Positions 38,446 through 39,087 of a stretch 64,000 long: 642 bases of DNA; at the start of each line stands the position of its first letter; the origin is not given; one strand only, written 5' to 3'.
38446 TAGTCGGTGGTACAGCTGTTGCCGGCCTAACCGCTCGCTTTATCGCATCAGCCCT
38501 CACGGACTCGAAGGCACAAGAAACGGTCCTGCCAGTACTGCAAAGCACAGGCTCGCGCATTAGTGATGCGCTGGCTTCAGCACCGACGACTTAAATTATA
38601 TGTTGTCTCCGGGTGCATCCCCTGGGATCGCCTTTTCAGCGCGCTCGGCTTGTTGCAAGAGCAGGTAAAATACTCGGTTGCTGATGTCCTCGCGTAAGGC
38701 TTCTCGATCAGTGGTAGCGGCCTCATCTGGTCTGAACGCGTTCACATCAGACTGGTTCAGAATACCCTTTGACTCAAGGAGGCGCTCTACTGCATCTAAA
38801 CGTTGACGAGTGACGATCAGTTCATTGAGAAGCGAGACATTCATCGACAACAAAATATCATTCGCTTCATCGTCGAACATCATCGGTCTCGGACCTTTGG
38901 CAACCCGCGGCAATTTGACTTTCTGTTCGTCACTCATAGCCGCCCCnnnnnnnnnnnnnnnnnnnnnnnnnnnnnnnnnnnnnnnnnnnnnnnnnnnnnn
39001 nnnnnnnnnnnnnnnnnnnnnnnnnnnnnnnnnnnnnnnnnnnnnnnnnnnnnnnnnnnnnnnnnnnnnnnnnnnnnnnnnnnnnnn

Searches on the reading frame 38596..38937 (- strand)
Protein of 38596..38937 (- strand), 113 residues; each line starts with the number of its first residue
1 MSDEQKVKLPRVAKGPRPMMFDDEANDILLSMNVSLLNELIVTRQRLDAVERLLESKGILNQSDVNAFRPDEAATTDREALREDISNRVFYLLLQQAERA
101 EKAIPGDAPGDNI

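Call 9: search_protein_families(library=pfam, proteins=[window:38596-38937:-], max_evalue=1)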
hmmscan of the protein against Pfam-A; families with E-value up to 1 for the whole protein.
window:38596-38937:- (113 aa): 0 families

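Call 11: find_encoding_contigs(protein=window:38596-38937:-, flank=10000, max_places=4)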
Protein window:38596-38937:- (113 aa): 23 contigs read that carry it; 4 places shown.
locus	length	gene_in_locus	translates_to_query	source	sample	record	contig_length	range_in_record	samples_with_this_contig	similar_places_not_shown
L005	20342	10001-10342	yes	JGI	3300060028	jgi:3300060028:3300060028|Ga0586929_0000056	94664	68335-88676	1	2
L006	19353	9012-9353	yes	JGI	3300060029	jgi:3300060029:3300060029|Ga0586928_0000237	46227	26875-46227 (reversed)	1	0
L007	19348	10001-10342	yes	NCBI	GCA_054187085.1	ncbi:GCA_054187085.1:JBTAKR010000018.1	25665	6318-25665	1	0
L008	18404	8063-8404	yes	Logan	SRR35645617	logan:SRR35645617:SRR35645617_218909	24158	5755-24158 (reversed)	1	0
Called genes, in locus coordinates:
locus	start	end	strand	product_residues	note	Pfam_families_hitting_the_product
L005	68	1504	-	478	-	PF00890:FAD_binding_2 (weak), PF01266:DAO (weak), PF01494:FAD_binding_3 (weak), PF01593:Amino_oxidase, PF03486:HI0933_like (weak), PF12831:FAD_oxidored (weak), PF13450:NAD_binding_8, PF01593:Amino_oxidase, +2 more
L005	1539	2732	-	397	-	PF00083:Sugar_tr (weak), PF07690:MFS_1, PF12832:MFS_1_like, PF13347:MFS_2 (weak), PF07690:MFS_1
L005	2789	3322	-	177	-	-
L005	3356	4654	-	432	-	PF00557:Peptidase_M24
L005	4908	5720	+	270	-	PF00561:Abhydrolase_1, PF12146:Hydrolase_4 (weak), PF12697:Abhydrolase_6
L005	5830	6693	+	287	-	PF05721:PhyH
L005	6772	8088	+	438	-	PF00144:Beta-lactamase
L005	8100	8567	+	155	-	PF14534:DUF4440 (weak)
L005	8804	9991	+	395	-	PF01209:Ubie_methyltran, PF05175:MTS, PF13489:Methyltransf_23, PF13649:Methyltransf_25, PF13847:Methyltransf_31, PF08241:Methyltransf_11, PF08242:Methyltransf_12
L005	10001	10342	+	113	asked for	-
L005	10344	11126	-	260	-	PF09339:HTH_IclR, PF01047:MarR (faint), PF13412:HTH_24 (weak)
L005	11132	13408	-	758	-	PF20256:MoCoBD_2, PF02738:MoCoBD_1, PF20256:MoCoBD_2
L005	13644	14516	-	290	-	PF13714:PEP_mutase, PF00463:ICL (weak)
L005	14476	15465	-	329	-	PF02423:OCD_Mu_crystall, PF01488:Shikimate_DH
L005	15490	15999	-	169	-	PF11699:CENP-C_C (weak), PF02311:AraC_binding, PF07883:Cupin_2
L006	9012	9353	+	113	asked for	-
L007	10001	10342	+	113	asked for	-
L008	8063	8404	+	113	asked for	-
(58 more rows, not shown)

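Call 12: search_protein_families(library=ncbifam, proteins=[window:38596-38937:-], max_evalue=1)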
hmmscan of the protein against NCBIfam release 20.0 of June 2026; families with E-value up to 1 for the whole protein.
window:38596-38937:- (113 aa): 1 family
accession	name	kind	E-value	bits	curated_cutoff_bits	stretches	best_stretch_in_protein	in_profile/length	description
NF045667.1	MTase_DVU1556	equivalog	0.039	13.4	155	1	18-80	77-137/213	DVU_1556 family methyltransferase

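Call 16: find_homologous_proteins(query=window:38596-38937:-, max_evalue=0.01)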
Query window:38596-38937:- (113 aa): 56 proteins with E <= 0.01 among 71 candidates.
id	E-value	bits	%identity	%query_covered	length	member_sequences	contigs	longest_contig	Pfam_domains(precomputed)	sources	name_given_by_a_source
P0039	3.3e-59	215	92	100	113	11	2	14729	-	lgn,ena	-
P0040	5.2e-57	208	88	100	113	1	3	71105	-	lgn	-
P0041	1.4e-55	204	86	100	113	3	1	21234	-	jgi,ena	jgi:hypothetical protein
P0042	1.0e-50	188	81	100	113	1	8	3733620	-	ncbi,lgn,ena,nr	ncbi:MAG: hypothetical protein GKS03_00310 [Alphaproteobacteria bacterium]|nr:hypothetical protein [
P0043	2.1e-49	184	80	100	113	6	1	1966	-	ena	-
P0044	3.1e-49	183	76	100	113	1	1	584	-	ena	-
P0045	4.4e-49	183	77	100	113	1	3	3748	-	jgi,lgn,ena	-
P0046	5.0e-49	183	78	100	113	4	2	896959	-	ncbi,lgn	ncbi:MAG: hypothetical protein RIF37_05765 [Rhodospirillaceae bacterium]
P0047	6.1e-49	183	79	100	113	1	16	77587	-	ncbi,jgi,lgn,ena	jgi:hypothetical protein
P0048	1.6e-48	181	78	100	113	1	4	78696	-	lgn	-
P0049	4.3e-48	180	76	100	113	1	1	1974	-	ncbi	-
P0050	4.8e-48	180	79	100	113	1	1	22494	-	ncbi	-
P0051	3.9e-47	177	76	100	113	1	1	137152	-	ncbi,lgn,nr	ncbi:MAG: hypothetical protein P8L66_00375 [Rhodospirillaceae bacterium]|nr:hypothetical protein [Rh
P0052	3.8e-46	174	77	100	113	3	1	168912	-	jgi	-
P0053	1.0e-45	172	76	100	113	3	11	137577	-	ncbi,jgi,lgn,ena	-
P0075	2.2e-15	75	54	58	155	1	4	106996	-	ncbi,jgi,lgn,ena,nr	ncbi:MAG: hypothetical protein O9284_16660 [Steroidobacteraceae bacterium]|jgi:hypothetical protein|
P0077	3.8e-15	74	49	81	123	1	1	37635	-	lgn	-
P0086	1.5e-13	69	51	82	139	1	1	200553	-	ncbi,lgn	-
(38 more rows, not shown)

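Call 20: find_encoding_contigs(protein=P0075, flank=8000, max_places=2)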
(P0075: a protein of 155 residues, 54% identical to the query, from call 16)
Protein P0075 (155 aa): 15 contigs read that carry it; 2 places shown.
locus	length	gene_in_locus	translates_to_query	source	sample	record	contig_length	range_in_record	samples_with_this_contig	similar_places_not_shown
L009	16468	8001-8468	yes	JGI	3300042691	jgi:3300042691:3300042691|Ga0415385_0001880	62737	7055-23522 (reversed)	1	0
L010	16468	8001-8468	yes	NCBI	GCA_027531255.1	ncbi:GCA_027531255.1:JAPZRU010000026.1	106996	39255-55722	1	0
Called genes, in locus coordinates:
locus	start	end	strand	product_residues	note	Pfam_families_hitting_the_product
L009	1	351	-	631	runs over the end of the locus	PF02538:Hydantoinase_B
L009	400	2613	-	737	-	PF05378:Hydant_A_N, PF01968:Hydantoinase_A, PF19278:Hydant_A_C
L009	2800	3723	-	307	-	PF00682:HMGL-like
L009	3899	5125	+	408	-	PF02515:CoA_transf_3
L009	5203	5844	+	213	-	PF00857:Isochorismatase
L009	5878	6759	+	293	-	-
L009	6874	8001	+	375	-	PF01209:Ubie_methyltran, PF05175:MTS, PF13489:Methyltransf_23, PF08241:Methyltransf_11, PF08242:Methyltransf_12, PF13649:Methyltransf_25, PF13847:Methyltransf_31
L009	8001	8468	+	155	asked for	-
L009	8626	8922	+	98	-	-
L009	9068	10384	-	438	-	PF13432:TPR_16 (faint), PF00515:TPR_1 (faint), PF07719:TPR_2 (faint), PF13176:TPR_7 (faint), PF13424:TPR_12 (faint), PF13428:TPR_14 (faint), PF13181:TPR_8 (faint), PF13374:TPR_10 (faint)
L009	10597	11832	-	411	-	PF13424:TPR_12 (faint), PF13432:TPR_16 (faint), PF00515:TPR_1 (faint), PF07719:TPR_2 (faint), PF13181:TPR_8 (faint)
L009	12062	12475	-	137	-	PF02472:ExbD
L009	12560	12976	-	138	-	PF02472:ExbD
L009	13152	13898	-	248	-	PF01618:MotA_ExbB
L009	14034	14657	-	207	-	PF03544:TonB_C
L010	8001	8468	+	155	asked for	-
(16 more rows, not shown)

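Call 21: find_encoding_contigs(protein=P0077, flank=8000, max_places=2)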
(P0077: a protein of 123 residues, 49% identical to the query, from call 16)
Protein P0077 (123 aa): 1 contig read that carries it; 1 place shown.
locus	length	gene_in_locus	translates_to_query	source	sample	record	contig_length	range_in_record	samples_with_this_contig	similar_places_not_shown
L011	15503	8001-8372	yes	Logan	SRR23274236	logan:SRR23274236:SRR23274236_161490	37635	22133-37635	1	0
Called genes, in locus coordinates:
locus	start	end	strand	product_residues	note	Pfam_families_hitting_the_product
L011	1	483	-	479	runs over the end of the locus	PF00501:AMP-binding, PF13193:AMP-binding_C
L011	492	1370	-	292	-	PF04909:Amidohydro_2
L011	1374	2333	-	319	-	PF00682:HMGL-like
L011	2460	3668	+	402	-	PF02515:CoA_transf_3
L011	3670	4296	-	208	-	PF00694:Aconitase_C, PF27512:LeuD (weak)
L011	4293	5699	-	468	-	PF00330:Aconitase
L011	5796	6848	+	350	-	PF00903:Glyoxalase (faint)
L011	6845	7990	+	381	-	PF01209:Ubie_methyltran, PF05175:MTS (weak), PF13489:Methyltransf_23, PF08241:Methyltransf_11, PF08242:Methyltransf_12, PF13649:Methyltransf_25, PF13847:Methyltransf_31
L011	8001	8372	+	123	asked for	-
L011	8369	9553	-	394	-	PF07690:MFS_1, PF00083:Sugar_tr (weak)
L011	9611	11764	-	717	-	PF07715:Plug, PF00593:TonB_dep_Rec_b-barrel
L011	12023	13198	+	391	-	PF01209:Ubie_methyltran, PF05175:MTS (weak), PF13489:Methyltransf_23, PF08241:Methyltransf_11, PF08242:Methyltransf_12, PF13649:Methyltransf_25, PF13847:Methyltransf_31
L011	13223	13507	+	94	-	-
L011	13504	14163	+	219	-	-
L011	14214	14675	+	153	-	PF13577:SnoaL_4, PF13474:SnoaL_3, PF14534:DUF4440, PF12680:SnoaL_2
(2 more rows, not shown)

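Call 22: find_encoding_contigs(protein=P0086, flank=8000, max_places=2)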
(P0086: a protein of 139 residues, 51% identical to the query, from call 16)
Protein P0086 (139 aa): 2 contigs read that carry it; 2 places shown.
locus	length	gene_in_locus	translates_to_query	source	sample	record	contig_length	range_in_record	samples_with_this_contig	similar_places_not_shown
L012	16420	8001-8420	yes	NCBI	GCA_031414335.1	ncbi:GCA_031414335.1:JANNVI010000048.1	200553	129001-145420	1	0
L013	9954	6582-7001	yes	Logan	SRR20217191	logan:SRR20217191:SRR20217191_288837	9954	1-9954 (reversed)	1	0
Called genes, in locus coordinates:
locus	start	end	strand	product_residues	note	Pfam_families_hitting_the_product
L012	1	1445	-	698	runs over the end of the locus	PF05378:Hydant_A_N, PF01968:Hydantoinase_A, PF19278:Hydant_A_C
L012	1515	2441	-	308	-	PF00682:HMGL-like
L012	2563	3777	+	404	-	PF02515:CoA_transf_3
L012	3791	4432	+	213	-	PF00857:Isochorismatase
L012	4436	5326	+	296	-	-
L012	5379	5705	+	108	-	-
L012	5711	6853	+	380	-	PF01209:Ubie_methyltran, PF05175:MTS, PF13489:Methyltransf_23, PF13649:Methyltransf_25, PF13847:Methyltransf_31, PF08241:Methyltransf_11, PF08242:Methyltransf_12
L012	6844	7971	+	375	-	PF13489:Methyltransf_23, PF01209:Ubie_methyltran (weak), PF08241:Methyltransf_11, PF08242:Methyltransf_12, PF13649:Methyltransf_25, PF13847:Methyltransf_31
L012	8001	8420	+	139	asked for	-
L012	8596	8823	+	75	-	-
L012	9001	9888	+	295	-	-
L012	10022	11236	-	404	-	PF13432:TPR_16 (faint), PF07719:TPR_2 (faint), PF13424:TPR_12 (faint), PF12895:ANAPC3 (faint), PF00515:TPR_1 (faint), PF13174:TPR_6 (faint), PF13176:TPR_7 (faint), PF13428:TPR_14 (faint), +1 more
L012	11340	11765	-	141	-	PF02472:ExbD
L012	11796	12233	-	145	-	PF02472:ExbD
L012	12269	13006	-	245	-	PF01618:MotA_ExbB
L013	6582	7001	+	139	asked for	-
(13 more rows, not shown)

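Call 43: search_solved_structures(query=A2, max_evalue=10)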
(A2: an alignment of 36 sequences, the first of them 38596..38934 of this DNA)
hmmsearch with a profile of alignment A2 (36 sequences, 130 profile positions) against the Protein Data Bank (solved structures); distinct sequences matched with E-value up to 10: 9.
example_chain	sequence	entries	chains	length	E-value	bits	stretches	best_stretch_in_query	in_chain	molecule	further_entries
8tm9_A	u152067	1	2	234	0.043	16.9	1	87-126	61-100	D_3_633_8x peptide bound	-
7sq3_A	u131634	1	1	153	0.045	16.8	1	86-123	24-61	Designed trefoil knot protein, variant 1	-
7rkc_A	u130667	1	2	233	0.053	16.6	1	87-126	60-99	D_3_633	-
8tlp_A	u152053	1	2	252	0.055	16.5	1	87-126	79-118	D_3_633_8x, no peptide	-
7sq4_A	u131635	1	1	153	0.11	15.5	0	87-123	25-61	Designed trefoil knot protein, variant 2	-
7sq5_A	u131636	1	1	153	0.26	14.3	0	87-123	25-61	Designed trefoil knot protein, variant 3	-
21dz_A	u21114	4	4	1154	0.31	14.1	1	56-103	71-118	CRISPR-associated endonuclease Cas9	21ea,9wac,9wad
6xvu_A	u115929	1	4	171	0.45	13.6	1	32-69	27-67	Response regulator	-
8avv_A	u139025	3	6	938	7.3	9.7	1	32-69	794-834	Bacteriophytochrome,Response regulator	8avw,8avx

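Call 50: predict_structure(alignment_id=A4)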
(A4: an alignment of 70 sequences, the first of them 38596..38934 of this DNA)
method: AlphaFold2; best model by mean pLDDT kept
length: 112 residues; sequences in the alignment: 70
mean_pLDDT: 78.7   pTM: 0.49
mean pLDDT of the five models: 78.7, 76.4, 75.8, 75.1, 73.8
residues with pLDDT >= 90: 48; 70-90: 32; 50-70: 18; < 50: 14
segments of 3 or more residues with pLDDT < 50: 1-3, 7-11, 108-112
pLDDT, mean of each block of 10 residues (from residue 1): 48 54 80 92 95 94 91 94 89 80 57 38
secondary structure, 60 per line:
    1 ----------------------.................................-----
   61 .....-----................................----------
elements in order: H23-55 H61-65 H71-102

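Call 54: search_protein_representatives(alignment_id=A4)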
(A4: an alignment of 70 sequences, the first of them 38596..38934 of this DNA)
Query: 70 sequences, 119 profile positions. Proteins with E-value up to 0.001 (for the whole library): 1554; up to 1e-10: 711; up to 1e-30: 8. The best 150 are listed.
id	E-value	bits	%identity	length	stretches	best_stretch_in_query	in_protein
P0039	6.8e-40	151.8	-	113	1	1-113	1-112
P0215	2.5e-36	140.3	-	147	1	6-119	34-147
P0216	1.8e-35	137.6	-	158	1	6-117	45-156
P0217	4.3e-35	136.3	-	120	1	4-118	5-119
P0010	2.1e-34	134.2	-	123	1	5-103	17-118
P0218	1.8e-33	131.1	-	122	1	4-114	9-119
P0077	2.5e-33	130.7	-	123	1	6-116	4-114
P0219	7.0e-32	126.0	-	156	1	7-117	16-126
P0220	1.3e-30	121.9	-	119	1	1-117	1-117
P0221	1.4e-30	121.8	-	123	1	7-117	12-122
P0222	6.9e-30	119.6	-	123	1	7-112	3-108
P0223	1.7e-29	118.3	-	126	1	4-117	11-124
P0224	3.6e-28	114.0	-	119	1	1-114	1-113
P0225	7.0e-28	113.1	-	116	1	4-108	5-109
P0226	7.2e-28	113.0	-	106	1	6-99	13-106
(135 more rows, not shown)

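Call 56: fold_search(model_id=the predicted structure, library=pdb)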
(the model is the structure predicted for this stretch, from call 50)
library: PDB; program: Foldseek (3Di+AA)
matches with E <= 10: 5; with E <= 0.001: 0
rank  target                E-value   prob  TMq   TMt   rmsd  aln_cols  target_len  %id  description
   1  6eri_Az               4.4e+00  0.08  0.30  0.21   6.4        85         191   16  Structure of the chloroplast ribosome with chl-RRF and hibernation-promoting factor (released 2018-04-18)
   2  6n62_C                4.4e+00  0.08  0.31  0.05   8.9       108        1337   17  Escherichia coli RNA polymerase sigma70-holoenzyme bound to upstream fork promoter DNA (released 2019-01-09)
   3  9euf_H                6.3e+00  0.03  0.21  0.12  14.6        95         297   12  Cryo-EM structure of Staphylococcus aureus bacteriophage phi812 baseplate in the pre-contraction state - complete (released 2025-04-09)
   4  6h3x_A                9.2e+00  0.09  0.16  0.09   3.5        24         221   29  Oropouche Virus Glycoprotein Gc Head Domain (released 2019-02-27)
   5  7dz8_8                9.9e+00  0.04  0.27  0.17   9.3        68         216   20  State transition supercomplex PSI-LHCI-LHCII from the LhcbM1 lacking mutant of Chlamydomonas reinhardtii (released 2021-06-30)

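Call 57: search_protein_families(library=pfam, alignment_id=A6, max_evalue=0.01)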
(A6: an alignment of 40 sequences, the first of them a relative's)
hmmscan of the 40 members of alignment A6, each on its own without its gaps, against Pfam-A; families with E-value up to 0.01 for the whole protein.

A. member 1, P0215 (147 aa): 0 families

B. families by the number of members that match (of 40 scanned): 1 family
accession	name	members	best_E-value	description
PF07382.16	HC2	1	1.9e-07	Histone H1-like nucleoprotein HC2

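Call 63: find_related_loci(query=A2, collection=metagenome_contigs, flank=4000)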
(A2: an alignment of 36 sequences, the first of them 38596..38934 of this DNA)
Query A2 (112 aa) in metagenome_contigs; peptide patterns used: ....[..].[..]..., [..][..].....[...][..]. (x = any residue, [..] = any of these).
538 stretches matched a pattern; 212 encode a relative of the query (tblastn E <= 1e-3); the best 80 are kept; 80 distinct loci.
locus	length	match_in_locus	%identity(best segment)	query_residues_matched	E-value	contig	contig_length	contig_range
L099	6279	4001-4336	100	1-112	8e-71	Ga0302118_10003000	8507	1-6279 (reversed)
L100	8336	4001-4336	86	1-112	2e-62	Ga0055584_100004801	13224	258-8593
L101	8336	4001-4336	81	1-112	6e-57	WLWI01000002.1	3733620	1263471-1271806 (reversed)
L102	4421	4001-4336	80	1-112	1e-56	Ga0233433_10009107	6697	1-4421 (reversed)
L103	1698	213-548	77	1-112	5e-57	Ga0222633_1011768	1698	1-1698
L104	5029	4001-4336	76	1-112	2e-52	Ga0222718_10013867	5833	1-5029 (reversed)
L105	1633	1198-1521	72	5-112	2e-48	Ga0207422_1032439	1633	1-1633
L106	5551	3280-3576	70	2-100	8e-42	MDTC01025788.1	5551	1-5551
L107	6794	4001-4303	72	3-103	2e-41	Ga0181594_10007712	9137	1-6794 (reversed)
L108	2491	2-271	64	23-112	5e-29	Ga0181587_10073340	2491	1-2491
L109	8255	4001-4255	49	5-89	2e-22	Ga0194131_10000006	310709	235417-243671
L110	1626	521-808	46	5-100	3e-22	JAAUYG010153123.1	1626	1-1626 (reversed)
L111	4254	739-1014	43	7-98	4e-22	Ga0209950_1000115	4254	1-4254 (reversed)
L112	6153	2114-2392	49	6-98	7e-22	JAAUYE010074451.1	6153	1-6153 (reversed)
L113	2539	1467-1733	51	7-97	2e-21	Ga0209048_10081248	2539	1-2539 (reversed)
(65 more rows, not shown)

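Call 86: search_protein_families(library=padloc, proteins=[window:38596-38937:-], max_evalue=0.01)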
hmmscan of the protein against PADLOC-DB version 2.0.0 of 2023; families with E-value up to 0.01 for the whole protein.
window:38596-38937:- (113 aa): 0 families

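Call 87: search_protein_families(library=phrogs, proteins=[window:38596-38937:-], max_evalue=0.01)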
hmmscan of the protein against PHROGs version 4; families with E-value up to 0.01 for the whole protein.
window:38596-38937:- (113 aa): 0 families
